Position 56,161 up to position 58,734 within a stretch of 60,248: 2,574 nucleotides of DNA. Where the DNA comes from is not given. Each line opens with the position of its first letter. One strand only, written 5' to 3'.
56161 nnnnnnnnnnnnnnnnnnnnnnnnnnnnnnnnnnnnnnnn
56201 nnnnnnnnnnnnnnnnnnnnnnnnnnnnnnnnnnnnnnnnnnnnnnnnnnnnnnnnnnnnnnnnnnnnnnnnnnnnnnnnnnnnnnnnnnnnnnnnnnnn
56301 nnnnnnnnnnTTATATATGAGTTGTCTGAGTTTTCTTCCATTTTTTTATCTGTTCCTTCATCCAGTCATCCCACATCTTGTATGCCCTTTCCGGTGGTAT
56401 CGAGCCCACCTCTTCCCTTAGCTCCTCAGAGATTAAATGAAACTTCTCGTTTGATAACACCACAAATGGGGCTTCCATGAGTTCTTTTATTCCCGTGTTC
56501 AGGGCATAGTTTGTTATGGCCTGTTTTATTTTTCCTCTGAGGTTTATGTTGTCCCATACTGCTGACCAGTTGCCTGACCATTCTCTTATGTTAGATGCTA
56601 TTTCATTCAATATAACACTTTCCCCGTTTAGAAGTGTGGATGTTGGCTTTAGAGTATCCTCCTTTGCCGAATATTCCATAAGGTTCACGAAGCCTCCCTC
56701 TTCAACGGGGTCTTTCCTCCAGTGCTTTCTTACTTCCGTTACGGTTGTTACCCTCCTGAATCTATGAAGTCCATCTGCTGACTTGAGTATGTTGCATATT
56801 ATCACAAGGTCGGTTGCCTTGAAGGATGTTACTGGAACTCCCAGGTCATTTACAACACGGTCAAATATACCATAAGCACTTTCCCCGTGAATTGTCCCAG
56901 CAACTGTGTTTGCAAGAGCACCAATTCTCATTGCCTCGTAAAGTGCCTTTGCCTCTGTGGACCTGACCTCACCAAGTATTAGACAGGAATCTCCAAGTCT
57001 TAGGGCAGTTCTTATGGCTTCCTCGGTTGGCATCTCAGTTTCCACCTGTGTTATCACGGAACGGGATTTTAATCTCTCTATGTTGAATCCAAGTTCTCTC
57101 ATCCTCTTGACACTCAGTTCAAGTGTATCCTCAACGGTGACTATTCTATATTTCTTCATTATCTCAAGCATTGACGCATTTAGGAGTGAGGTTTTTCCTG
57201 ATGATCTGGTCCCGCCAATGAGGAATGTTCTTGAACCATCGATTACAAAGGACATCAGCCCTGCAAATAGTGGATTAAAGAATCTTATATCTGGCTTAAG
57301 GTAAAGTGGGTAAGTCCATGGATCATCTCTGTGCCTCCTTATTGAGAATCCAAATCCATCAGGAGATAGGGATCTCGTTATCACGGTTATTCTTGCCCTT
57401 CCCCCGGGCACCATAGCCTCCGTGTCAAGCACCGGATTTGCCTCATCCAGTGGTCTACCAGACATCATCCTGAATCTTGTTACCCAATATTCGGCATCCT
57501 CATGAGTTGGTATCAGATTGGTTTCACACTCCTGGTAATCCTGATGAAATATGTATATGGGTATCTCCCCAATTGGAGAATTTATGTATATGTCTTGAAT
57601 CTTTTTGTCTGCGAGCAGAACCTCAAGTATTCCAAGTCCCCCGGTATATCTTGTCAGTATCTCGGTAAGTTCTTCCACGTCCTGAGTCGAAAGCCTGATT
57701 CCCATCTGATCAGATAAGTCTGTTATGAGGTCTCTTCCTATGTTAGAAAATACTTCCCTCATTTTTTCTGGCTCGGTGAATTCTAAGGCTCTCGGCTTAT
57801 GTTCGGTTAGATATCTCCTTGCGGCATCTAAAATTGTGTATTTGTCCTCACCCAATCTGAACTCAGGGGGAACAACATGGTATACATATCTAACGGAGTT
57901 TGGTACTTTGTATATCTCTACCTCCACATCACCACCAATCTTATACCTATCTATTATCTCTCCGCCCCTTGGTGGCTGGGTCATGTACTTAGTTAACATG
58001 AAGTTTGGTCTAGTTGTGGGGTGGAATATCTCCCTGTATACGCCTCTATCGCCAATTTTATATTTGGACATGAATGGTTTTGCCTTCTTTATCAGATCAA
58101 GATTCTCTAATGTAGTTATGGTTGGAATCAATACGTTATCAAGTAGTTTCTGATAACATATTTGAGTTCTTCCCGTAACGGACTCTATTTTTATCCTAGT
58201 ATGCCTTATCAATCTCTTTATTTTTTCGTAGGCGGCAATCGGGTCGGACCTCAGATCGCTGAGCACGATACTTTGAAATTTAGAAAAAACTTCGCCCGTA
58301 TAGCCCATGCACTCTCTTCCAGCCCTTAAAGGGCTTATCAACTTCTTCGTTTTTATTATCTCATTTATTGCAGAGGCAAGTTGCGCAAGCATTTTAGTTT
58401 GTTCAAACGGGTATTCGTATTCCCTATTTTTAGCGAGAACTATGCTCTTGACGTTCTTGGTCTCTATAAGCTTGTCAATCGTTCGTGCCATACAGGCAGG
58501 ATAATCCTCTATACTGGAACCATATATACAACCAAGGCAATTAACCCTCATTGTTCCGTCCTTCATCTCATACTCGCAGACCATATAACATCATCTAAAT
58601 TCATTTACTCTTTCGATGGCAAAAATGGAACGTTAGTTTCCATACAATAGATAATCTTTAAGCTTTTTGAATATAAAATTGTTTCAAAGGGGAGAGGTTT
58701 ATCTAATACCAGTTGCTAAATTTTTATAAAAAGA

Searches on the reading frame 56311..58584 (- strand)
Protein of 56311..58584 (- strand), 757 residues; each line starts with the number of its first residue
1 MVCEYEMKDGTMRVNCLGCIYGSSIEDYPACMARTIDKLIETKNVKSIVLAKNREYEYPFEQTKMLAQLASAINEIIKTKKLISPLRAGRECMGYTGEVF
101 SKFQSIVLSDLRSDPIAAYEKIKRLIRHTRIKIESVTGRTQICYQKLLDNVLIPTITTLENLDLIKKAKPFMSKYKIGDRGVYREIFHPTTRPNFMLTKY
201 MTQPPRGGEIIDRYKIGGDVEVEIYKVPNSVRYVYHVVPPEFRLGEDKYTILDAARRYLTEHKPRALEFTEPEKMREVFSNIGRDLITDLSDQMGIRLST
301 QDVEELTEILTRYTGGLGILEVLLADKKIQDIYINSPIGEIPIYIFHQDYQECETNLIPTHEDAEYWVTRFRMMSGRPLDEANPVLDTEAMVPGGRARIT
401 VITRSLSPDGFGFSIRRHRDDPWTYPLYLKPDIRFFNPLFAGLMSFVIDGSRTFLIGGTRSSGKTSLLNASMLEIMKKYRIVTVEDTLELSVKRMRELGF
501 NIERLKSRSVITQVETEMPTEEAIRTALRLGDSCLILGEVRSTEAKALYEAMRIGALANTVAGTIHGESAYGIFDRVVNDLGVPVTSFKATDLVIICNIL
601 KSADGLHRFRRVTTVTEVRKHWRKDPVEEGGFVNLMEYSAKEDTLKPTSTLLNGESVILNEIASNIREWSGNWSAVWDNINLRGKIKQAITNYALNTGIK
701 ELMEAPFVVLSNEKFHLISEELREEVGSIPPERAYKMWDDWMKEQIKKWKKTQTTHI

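Call 34: search_protein_families(library=pfam, proteins=[window:56311-58584:-], max_evalue=0.00001)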
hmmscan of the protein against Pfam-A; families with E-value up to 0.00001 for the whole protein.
window:56311-58584:- (757 aa): 1 family
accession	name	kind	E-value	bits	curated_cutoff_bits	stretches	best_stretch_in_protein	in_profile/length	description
PF00437.27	T2SSE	-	3.6e-15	55.9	24.9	1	452-597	143-274/370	Type II/IV secretion system protein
